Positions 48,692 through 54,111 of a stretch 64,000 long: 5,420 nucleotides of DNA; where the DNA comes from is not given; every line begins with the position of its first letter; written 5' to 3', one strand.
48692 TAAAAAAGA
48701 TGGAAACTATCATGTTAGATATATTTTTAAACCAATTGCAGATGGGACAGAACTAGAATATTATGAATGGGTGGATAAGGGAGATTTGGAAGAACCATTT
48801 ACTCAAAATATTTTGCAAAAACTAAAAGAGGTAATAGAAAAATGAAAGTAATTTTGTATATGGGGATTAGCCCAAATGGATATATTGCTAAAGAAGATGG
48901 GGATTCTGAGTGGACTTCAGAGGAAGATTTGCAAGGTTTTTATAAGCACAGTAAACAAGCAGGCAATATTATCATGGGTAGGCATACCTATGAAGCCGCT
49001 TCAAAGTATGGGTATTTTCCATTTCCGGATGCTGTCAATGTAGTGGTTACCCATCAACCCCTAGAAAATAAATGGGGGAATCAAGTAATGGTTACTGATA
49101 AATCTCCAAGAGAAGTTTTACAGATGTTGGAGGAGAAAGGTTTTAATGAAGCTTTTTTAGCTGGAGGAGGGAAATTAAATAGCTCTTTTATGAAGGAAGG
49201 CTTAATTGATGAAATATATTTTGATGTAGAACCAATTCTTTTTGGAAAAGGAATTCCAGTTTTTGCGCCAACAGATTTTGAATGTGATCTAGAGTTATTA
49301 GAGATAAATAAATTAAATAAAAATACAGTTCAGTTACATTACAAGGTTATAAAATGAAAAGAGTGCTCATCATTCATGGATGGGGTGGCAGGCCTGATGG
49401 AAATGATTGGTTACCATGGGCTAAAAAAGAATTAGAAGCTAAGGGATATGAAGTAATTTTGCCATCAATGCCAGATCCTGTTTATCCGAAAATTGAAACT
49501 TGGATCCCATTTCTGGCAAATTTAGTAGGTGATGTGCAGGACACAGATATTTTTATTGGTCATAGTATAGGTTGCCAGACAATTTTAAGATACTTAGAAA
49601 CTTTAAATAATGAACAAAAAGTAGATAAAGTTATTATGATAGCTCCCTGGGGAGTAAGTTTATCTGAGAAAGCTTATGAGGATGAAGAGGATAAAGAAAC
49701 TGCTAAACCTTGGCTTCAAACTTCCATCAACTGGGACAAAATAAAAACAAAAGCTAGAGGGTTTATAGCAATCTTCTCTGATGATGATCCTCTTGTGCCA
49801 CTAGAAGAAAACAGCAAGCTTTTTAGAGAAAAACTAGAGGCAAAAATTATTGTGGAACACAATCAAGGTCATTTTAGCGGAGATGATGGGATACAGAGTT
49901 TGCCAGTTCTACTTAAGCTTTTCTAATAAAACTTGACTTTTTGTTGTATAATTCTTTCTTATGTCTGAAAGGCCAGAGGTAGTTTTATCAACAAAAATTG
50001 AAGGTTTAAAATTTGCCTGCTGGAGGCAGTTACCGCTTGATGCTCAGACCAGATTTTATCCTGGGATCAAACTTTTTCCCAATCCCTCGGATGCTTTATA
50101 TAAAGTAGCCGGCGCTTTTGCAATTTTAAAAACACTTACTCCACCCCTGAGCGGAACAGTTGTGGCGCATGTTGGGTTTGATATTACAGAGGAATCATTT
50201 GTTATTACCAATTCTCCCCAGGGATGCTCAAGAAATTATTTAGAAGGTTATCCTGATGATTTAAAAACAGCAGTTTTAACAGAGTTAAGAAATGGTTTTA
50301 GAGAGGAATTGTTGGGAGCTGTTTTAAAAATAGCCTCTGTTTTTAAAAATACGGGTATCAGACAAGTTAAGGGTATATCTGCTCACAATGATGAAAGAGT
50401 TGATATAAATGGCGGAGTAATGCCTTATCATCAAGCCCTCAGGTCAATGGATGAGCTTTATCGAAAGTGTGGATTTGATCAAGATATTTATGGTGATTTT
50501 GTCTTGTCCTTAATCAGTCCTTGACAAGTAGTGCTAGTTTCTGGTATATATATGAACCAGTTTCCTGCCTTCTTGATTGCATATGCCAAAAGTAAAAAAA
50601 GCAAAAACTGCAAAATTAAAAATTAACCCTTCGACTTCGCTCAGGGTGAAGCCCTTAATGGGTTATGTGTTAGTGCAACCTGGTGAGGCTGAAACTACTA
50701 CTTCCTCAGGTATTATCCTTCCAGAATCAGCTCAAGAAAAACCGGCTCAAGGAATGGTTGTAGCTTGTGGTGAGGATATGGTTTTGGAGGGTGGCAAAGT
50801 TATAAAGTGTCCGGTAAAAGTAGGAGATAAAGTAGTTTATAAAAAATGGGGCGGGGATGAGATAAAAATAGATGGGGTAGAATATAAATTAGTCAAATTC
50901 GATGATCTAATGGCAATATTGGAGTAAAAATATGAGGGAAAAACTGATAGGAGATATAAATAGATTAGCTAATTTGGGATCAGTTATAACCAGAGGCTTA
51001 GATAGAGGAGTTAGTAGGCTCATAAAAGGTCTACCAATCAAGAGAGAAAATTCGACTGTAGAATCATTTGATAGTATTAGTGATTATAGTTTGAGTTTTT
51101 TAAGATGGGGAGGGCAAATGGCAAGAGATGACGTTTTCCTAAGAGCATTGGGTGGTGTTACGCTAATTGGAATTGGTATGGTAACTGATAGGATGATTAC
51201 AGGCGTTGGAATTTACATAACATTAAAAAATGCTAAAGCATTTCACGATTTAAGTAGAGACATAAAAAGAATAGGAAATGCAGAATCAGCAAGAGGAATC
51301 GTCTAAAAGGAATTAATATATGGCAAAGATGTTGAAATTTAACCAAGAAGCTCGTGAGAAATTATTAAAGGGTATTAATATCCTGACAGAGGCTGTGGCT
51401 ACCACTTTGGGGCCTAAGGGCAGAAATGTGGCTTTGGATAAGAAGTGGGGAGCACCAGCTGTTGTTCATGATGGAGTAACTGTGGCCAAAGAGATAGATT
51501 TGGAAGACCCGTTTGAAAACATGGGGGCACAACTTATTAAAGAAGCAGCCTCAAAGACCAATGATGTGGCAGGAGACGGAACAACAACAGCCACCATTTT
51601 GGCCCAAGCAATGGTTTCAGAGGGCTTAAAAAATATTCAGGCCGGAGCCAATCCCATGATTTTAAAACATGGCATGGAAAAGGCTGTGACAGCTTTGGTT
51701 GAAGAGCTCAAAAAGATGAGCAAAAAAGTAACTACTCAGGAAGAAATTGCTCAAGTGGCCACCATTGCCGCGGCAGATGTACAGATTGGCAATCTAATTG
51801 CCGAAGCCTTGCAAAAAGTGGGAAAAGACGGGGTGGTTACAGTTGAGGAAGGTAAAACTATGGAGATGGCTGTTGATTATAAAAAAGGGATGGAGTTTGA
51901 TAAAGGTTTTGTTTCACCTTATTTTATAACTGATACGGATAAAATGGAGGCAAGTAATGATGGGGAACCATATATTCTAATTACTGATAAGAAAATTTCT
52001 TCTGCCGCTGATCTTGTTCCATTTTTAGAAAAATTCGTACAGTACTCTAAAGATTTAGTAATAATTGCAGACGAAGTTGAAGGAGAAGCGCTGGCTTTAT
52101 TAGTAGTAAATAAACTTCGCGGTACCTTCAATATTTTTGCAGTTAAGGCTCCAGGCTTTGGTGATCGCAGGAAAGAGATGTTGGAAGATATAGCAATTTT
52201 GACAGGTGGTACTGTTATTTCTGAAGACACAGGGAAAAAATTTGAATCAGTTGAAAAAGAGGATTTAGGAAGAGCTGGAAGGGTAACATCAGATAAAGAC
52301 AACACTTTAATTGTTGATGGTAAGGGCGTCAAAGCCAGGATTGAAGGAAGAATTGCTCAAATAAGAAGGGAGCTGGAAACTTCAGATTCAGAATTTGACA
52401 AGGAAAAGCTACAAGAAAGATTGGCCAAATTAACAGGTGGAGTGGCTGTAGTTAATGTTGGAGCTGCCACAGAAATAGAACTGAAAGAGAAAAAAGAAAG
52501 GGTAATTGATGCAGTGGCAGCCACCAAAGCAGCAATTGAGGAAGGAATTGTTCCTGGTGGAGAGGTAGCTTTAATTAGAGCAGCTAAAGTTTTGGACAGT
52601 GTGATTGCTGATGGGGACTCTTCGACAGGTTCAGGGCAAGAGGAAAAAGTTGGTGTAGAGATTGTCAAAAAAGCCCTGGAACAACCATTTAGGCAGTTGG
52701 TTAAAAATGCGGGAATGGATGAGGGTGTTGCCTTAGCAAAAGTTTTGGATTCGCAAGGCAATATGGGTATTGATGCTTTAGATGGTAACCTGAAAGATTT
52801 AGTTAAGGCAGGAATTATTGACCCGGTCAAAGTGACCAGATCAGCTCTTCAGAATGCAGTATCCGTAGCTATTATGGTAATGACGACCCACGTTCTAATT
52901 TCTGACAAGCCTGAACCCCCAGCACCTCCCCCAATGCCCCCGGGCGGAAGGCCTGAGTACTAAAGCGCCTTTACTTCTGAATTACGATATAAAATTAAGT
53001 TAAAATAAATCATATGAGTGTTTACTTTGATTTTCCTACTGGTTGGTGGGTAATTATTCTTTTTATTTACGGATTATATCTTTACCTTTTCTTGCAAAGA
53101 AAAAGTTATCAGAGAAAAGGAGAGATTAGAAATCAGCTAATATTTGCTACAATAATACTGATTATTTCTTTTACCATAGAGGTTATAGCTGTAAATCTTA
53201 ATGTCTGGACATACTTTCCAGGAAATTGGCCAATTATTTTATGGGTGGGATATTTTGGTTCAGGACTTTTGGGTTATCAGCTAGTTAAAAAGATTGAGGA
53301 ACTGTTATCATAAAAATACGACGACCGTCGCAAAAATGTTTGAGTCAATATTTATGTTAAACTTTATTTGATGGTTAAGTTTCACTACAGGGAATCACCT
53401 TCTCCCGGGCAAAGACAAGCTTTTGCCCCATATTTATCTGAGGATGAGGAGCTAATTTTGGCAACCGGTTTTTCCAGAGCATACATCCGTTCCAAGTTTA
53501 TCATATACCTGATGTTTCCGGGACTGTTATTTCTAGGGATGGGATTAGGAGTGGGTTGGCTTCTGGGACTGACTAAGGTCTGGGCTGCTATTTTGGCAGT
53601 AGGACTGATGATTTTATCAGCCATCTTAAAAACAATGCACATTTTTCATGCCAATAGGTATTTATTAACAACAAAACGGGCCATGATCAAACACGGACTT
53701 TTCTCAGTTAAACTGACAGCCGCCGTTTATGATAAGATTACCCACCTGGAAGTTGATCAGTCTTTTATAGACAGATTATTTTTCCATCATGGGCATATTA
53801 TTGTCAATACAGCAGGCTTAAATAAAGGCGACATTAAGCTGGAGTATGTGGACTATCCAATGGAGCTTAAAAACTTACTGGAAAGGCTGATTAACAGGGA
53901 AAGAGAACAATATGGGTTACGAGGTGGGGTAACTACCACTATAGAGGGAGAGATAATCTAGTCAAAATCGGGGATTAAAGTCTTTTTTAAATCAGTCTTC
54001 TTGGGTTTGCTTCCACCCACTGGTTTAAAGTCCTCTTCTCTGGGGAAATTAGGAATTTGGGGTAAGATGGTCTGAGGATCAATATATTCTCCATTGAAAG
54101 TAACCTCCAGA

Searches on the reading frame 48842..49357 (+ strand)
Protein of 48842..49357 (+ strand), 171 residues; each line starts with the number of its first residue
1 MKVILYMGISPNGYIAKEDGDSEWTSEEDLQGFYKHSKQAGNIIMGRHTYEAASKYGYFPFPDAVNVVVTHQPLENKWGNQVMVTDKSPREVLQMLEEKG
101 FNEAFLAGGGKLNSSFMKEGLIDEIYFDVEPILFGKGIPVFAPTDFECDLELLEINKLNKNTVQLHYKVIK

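Call 67: search_protein_families(library=pfam, proteins=[window:48842-49357:+], max_evalue=0.001)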
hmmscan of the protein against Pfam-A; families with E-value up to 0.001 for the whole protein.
window:48842-49357:+ (171 aa): 2 families
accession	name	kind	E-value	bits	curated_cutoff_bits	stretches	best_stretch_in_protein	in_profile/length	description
PF01872.23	RibD_C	-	4.8e-19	69.4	24.1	1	2-162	2-195/197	RibD C-terminal domain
PF00186.24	DHFR_1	-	1.3e-10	41.6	25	1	11-118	10-106/159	Dihydrofolate reductase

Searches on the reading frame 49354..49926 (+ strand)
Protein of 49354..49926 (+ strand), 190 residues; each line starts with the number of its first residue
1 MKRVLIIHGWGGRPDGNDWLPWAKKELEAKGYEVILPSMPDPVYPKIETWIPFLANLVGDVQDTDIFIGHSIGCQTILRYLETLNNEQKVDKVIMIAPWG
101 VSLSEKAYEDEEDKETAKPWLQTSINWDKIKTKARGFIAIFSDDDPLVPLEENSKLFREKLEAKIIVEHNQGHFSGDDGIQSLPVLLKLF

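Call 67: search_protein_families(library=pfam, proteins=[window:49354-49926:+], max_evalue=0.001)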
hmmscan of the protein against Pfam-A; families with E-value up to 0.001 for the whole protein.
window:49354-49926:+ (190 aa): 5 families
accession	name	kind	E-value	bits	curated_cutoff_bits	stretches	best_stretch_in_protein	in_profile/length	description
PF06821.19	Ser_hydrolase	-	9.3e-22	78.2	22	1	4-189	1-169/172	Serine hydrolase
PF00561.26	Abhydrolase_1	-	6.1e-10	39.6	25.8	0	67-107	73-113/245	alpha/beta hydrolase fold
PF08538.16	DUF1749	-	9e-06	25.5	24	1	50-113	90-155/299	Protein of unknown function (DUF1749)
PF12697.13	Abhydrolase_6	-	4.4e-05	24.7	26.3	1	4-102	1-94/217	Alpha/beta hydrolase family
PF10230.15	LIDHydrolase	-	0.00014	22.1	27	0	53-99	71-119/262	Lipid-droplet associated hydrolase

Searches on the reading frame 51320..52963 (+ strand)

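Call 10: search_protein_families(library=pfam, proteins=[window:51320-52963:+], max_evalue=0.0001)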
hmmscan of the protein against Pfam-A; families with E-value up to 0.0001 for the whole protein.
window:51320-52963:+ (547 aa): 1 family
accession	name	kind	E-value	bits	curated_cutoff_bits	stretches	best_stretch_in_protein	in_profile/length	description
PF00118.29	Cpn60_TCP1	-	4.8e-72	243.6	34.3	1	22-530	1-489/490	TCP-1/cpn60 chaperonin family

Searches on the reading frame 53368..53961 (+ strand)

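Call 67: search_protein_families(library=pfam, proteins=[window:53368-53961:+], max_evalue=0.001)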
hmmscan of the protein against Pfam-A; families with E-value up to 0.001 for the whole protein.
window:53368-53961:+ (197 aa): 1 family
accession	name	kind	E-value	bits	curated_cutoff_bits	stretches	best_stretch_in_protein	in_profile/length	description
PF03703.20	bPH_2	-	2.1e-09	37.9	22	1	95-164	3-69/78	Bacterial PH domain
